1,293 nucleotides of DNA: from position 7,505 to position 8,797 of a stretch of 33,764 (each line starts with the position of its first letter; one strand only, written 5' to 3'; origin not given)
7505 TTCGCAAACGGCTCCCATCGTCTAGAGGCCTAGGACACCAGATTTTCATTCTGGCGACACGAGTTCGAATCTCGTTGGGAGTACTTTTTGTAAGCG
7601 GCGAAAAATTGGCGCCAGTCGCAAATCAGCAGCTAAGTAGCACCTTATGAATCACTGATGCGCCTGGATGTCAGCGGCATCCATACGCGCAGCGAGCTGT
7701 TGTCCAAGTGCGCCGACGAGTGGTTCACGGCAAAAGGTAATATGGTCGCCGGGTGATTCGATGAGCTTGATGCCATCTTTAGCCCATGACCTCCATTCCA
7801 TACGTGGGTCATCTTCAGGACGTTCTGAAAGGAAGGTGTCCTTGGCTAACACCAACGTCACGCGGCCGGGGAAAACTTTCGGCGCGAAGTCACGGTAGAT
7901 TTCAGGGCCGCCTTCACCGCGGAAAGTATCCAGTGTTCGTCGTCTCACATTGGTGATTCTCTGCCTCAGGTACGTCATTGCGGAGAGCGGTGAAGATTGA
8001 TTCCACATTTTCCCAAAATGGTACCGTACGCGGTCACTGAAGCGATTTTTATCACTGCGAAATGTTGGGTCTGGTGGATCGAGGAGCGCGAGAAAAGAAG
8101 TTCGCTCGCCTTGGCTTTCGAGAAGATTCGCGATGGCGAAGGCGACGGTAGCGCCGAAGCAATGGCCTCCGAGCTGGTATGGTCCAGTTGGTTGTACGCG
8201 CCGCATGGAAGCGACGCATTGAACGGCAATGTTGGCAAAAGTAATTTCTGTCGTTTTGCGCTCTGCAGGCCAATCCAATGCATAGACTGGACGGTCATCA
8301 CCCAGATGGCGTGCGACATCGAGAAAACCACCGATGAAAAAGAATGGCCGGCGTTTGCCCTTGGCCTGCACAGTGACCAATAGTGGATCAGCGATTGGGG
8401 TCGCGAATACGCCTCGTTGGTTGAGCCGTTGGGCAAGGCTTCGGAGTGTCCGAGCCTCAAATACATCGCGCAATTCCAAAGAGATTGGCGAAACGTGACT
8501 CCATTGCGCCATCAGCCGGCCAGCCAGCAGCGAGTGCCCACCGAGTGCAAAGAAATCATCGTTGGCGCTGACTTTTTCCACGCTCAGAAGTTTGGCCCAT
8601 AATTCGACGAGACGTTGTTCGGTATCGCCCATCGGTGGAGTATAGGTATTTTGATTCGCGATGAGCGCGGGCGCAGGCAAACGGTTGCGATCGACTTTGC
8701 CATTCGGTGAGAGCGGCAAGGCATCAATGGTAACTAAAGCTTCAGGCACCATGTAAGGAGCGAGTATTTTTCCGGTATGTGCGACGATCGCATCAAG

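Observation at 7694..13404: Both thioesterase domains carry Cys instead of Ser at the nucleophile elbow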

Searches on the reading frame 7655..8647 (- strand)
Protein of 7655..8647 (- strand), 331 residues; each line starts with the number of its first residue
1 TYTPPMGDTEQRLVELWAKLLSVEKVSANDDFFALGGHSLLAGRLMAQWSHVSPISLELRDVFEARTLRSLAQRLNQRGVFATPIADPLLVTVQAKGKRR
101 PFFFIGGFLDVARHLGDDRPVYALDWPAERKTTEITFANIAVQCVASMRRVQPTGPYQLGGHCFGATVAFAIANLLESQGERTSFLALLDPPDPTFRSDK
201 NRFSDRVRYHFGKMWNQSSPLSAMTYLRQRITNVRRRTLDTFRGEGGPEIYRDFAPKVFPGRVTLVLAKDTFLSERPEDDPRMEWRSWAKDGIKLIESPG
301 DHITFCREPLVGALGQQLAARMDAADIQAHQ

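Call 10: search_solved_structures(query=window:7655-8647:-, max_evalue=0.01, show_alignments=5)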
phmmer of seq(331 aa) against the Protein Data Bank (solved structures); distinct sequences matched with E-value up to 0.01: 84 (the best 60 are shown).
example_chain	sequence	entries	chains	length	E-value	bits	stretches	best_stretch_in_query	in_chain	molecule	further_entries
4zxh_A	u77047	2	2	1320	2.7e-21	79.3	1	2-194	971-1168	ABBFA_003403 | Tyrocidine synthetase 3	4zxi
9lcp_A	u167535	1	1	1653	1.3e-17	67.2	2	2-75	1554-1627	PvdL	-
9lcq_A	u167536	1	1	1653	1.3e-17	67.2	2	2-75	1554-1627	PvdL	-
9lco_A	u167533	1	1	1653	5e-17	65.3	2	2-75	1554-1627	PvdL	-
2roq_A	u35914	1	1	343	6.8e-14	55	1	6-197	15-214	Enterobactin synthetase component F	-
3tej_A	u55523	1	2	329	9.7e-14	54.5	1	6-197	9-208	Enterobactin synthase component F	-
5ja1_A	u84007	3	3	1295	5e-13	52.1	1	6-196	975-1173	Enterobactin synthase component F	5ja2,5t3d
2jgp_A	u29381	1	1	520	1.3e-10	44.2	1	2-78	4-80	TYROCIDINE SYNTHETASE 3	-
2vsq_A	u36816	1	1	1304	3.6e-10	42.7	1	4-190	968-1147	SURFACTIN SYNTHETASE SUBUNIT 3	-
7b2b_A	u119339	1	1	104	3.7e-09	39.4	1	2-71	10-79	Peptide synthetase PaxA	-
7dxo_A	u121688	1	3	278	4.6e-09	39.1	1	91-191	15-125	Non-ribosomal peptide synthetase 4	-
1dny_A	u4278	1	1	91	5e-09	39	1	2-78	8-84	NON-RIBOSOMAL PEPTIDE SYNTHETASE PEPTIDYL CARRIER PROTEIN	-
2gdw_A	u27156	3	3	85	5e-09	39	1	2-76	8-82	Tyrocidine synthetase III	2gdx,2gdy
8xjy_C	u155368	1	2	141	5.1e-09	39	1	2-78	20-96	Polyketide synthase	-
7crn_A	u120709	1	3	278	6.3e-09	38.6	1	91-191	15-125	Non-ribosomal peptide synthetase 4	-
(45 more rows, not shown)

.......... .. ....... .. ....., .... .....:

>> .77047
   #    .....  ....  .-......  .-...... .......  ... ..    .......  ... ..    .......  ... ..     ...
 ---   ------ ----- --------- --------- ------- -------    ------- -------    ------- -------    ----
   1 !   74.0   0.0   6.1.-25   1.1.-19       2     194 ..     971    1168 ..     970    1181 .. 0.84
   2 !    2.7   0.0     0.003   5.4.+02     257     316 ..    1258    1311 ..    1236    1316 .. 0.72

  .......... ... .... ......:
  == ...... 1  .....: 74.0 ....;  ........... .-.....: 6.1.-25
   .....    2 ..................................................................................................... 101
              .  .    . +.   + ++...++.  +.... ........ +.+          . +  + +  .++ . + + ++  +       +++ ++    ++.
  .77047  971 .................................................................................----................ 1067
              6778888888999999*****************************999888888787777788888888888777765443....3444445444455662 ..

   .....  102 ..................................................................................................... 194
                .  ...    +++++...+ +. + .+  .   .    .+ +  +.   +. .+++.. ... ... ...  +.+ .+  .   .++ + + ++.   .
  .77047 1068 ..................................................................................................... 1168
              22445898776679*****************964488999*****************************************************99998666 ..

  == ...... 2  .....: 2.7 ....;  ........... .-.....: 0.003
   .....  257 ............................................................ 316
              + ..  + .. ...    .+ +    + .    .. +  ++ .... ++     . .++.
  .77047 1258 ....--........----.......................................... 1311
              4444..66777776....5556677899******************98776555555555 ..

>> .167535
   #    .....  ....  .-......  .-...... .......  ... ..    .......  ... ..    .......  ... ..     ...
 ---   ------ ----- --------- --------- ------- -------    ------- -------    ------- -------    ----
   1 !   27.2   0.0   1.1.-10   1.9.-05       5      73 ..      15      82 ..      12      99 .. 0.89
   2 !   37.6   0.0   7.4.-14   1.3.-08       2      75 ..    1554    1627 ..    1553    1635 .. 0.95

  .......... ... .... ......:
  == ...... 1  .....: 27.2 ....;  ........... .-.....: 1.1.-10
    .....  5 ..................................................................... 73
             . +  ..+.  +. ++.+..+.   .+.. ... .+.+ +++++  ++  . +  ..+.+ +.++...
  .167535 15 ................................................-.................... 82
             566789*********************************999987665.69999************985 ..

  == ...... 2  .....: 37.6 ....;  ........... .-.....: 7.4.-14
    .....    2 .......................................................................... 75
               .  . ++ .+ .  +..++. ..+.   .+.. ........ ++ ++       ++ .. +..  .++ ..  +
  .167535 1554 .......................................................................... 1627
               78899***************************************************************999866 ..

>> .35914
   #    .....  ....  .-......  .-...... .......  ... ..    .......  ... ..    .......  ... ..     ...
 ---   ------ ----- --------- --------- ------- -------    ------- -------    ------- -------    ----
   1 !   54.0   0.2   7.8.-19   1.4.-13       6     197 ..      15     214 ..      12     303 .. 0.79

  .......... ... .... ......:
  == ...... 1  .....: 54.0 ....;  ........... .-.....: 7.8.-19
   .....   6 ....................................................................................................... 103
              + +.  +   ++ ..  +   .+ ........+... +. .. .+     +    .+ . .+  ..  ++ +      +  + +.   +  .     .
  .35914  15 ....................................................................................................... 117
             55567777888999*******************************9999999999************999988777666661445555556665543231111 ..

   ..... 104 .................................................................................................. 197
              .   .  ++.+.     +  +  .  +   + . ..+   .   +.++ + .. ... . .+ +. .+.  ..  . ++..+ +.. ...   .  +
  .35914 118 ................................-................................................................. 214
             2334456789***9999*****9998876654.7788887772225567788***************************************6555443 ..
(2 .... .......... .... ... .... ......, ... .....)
